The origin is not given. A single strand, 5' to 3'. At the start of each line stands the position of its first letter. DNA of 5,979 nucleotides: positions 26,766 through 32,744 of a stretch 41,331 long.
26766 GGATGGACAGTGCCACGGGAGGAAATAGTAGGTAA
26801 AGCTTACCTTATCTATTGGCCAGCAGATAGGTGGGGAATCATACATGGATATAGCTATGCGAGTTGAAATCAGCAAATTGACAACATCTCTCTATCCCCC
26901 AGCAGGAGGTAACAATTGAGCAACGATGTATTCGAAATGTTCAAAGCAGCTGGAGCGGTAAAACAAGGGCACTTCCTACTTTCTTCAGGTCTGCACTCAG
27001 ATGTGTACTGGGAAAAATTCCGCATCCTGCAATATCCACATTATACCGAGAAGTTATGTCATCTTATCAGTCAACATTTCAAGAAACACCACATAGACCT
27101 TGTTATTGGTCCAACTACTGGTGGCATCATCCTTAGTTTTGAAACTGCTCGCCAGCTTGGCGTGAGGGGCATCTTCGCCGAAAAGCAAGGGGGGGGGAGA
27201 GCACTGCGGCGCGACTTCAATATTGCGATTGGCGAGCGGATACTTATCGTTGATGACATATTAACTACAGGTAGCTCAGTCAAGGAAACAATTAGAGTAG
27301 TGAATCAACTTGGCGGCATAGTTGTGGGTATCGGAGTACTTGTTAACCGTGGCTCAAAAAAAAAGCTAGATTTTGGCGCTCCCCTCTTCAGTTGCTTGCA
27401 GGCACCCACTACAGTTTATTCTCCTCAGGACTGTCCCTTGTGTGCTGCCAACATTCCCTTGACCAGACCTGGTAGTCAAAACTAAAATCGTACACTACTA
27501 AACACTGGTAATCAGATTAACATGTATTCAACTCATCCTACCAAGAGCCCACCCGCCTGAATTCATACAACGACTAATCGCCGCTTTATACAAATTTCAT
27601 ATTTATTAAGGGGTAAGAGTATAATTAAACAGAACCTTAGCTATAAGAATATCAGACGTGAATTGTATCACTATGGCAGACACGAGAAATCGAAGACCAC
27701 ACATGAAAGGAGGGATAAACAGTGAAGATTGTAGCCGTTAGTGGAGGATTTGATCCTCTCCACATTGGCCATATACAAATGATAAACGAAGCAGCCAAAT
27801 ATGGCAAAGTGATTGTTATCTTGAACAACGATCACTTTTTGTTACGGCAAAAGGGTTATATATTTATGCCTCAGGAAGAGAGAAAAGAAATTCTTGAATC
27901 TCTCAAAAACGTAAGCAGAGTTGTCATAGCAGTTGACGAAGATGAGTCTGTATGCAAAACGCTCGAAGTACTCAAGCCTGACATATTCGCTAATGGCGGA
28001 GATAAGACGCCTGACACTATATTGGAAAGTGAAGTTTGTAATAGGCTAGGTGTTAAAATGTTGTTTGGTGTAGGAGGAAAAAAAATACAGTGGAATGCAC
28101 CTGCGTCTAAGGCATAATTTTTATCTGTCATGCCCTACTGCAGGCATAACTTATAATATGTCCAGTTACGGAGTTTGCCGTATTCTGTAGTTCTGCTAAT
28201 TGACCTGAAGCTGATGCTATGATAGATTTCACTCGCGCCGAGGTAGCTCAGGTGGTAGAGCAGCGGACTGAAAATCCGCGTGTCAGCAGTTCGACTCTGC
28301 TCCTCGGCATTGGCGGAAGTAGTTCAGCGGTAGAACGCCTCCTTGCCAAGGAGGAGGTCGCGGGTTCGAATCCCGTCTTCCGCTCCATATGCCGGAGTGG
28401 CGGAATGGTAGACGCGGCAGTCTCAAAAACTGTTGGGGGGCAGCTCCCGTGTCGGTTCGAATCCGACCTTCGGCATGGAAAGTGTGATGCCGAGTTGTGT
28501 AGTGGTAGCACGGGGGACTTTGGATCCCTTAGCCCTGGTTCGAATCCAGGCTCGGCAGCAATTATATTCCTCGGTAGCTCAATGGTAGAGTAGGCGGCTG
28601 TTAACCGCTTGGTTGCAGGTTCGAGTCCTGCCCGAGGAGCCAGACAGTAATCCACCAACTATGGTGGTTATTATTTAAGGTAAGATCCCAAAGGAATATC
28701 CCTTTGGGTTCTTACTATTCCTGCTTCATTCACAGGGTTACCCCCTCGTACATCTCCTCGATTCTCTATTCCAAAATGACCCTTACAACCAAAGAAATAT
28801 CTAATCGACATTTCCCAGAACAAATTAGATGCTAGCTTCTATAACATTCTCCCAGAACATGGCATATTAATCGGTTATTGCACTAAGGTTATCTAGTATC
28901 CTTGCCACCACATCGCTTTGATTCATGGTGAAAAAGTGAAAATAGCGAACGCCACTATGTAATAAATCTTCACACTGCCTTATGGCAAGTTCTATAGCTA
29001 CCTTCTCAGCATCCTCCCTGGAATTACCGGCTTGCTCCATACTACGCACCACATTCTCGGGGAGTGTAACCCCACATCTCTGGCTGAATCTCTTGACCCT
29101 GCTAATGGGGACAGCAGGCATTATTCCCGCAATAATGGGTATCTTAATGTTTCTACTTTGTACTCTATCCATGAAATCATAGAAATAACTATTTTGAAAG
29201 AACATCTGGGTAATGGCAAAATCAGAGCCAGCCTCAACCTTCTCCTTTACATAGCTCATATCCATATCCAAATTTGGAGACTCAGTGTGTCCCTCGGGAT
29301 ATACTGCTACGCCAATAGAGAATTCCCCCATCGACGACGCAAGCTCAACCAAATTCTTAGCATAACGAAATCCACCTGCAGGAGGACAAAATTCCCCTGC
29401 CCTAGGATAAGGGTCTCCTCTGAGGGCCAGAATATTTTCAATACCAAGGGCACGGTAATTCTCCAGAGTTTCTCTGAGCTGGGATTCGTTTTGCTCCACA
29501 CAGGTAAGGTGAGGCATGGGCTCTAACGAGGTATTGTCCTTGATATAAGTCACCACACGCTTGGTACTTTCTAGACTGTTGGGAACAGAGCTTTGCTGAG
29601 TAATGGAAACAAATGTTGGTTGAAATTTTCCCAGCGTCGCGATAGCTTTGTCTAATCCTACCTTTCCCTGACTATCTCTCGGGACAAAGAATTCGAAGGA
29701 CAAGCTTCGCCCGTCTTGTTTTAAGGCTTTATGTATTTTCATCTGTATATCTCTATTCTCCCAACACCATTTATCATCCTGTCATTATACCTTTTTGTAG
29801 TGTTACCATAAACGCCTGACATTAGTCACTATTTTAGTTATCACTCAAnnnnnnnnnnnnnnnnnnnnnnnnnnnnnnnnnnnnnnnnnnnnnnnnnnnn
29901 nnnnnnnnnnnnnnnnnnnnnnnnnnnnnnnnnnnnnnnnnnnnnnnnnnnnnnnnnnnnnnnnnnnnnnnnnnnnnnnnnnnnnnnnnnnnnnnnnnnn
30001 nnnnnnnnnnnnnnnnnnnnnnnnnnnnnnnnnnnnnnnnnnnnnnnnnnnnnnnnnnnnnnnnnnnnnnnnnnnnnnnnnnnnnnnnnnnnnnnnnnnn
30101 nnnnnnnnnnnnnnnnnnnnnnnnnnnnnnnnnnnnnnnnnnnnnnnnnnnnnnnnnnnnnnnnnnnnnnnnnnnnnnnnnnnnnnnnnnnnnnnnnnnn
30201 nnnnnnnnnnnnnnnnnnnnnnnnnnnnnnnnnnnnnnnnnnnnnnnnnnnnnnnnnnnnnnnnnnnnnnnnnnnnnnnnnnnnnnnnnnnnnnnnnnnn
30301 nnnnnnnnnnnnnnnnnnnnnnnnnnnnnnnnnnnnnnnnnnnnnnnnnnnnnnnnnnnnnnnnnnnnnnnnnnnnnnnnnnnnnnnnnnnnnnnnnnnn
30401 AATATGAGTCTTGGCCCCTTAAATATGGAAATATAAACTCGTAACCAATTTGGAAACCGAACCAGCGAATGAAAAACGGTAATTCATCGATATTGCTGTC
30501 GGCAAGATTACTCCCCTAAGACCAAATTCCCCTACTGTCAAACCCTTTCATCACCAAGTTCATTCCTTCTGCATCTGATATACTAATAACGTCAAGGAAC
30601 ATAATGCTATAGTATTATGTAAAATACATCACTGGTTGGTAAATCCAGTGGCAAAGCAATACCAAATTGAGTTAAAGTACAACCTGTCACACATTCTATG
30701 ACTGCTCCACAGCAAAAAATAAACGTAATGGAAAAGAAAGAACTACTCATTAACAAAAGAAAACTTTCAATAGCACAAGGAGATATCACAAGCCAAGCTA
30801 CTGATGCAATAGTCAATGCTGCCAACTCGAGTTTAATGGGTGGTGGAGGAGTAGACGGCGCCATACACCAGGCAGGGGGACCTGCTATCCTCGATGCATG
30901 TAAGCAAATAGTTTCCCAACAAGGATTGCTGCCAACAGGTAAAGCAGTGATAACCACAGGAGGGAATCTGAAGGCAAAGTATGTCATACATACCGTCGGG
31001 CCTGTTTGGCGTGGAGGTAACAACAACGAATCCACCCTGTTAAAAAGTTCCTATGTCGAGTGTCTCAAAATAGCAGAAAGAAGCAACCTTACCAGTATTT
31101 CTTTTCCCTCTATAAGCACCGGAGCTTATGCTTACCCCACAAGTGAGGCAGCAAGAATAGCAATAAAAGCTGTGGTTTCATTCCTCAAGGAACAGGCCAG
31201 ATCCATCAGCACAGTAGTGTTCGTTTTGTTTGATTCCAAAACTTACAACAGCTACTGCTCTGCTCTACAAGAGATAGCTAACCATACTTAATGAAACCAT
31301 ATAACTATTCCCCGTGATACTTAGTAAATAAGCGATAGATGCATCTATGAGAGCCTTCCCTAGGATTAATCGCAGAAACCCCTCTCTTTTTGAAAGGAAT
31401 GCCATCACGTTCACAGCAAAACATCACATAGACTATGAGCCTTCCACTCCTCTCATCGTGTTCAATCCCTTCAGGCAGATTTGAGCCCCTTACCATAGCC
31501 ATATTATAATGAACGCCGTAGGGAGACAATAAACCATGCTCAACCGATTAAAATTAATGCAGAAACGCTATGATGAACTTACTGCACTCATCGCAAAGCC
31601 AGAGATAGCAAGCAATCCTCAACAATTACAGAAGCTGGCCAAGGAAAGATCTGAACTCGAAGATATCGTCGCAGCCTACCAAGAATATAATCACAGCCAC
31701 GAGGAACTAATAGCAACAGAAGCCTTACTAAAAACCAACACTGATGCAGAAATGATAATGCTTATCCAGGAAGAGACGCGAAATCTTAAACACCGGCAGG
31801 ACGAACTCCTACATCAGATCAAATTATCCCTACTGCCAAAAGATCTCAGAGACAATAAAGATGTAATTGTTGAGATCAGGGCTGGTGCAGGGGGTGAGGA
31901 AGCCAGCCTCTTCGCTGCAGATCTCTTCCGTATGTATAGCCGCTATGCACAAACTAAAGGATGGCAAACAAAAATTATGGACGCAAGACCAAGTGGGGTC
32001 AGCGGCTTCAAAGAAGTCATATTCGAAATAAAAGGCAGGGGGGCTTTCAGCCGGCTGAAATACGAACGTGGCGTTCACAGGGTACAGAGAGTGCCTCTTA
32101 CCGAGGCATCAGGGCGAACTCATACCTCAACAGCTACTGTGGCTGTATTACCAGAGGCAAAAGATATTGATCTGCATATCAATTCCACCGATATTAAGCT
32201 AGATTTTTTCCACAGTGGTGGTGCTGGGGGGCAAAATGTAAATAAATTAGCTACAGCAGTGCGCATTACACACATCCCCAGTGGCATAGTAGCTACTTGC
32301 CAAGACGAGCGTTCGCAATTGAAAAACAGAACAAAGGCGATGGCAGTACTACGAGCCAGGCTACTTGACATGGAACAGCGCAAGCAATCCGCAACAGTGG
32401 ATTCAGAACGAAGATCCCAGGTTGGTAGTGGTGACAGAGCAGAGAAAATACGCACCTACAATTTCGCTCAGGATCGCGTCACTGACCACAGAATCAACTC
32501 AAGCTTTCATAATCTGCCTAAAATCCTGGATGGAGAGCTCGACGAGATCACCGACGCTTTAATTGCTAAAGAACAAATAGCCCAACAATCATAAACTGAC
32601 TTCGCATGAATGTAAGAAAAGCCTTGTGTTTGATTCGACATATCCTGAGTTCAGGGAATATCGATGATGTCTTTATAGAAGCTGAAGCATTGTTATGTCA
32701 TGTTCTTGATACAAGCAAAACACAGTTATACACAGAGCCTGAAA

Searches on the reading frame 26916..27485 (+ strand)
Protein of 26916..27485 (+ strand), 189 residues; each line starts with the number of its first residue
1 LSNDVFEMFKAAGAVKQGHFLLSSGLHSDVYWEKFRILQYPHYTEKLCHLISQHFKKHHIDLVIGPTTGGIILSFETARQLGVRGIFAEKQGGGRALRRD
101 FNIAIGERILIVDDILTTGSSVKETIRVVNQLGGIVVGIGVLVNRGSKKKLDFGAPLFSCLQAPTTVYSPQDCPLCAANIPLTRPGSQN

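Call 51: search_protein_families(library=pfam, proteins=[window:26916-27485:+], max_evalue=0.00001)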
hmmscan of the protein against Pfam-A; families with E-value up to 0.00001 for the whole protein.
window:26916-27485:+ (189 aa): 1 family
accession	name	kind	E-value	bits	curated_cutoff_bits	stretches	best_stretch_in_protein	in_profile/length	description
PF00156.33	Pribosyltran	-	1.4e-14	54.1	26.3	1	40-152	8-133/158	Phosphoribosyl transferase domain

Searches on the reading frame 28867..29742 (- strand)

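Call 51: search_protein_families(library=pfam, proteins=[window:28867-29742:-], max_evalue=0.00001)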
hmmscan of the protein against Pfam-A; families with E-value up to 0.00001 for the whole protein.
window:28867-29742:- (291 aa): 1 family
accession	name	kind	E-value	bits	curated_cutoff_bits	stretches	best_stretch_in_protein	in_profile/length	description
PF02219.23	MTHFR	-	5e-83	279.2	24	1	2-286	1-286/287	Methylenetetrahydrofolate reductase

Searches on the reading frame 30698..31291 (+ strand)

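Call 51: search_protein_families(library=pfam, proteins=[window:30698-31291:+], max_evalue=0.00001)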
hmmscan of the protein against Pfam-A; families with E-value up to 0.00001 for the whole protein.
window:30698-31291:+ (197 aa): 1 family
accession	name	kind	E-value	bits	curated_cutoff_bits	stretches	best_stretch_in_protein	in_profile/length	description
PF01661.27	Macro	-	4.3e-45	152.9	22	1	39-155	1-118/118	Macro domain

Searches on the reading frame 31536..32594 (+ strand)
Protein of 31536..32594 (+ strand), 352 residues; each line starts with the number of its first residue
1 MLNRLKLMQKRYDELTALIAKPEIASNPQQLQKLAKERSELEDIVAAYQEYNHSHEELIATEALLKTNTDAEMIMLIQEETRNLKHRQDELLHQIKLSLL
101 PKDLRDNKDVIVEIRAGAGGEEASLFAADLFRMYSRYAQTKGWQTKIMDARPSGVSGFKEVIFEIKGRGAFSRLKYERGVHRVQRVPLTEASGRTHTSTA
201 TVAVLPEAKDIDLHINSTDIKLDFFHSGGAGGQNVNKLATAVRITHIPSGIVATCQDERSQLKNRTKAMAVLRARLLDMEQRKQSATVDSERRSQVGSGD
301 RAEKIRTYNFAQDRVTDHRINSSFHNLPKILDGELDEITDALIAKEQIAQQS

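Call 51: search_protein_families(library=pfam, proteins=[window:31536-32594:+], max_evalue=0.00001)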
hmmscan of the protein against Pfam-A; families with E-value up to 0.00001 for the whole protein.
window:31536-32594:+ (352 aa): 2 families
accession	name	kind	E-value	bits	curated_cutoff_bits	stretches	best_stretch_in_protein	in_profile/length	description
PF03462.23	PCRF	-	5.4e-71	238.9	24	1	8-202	1-194/194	PCRF domain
PF00472.26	RF-1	-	5.4e-40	136.4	35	1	210-319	2-116/116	RF-1 domain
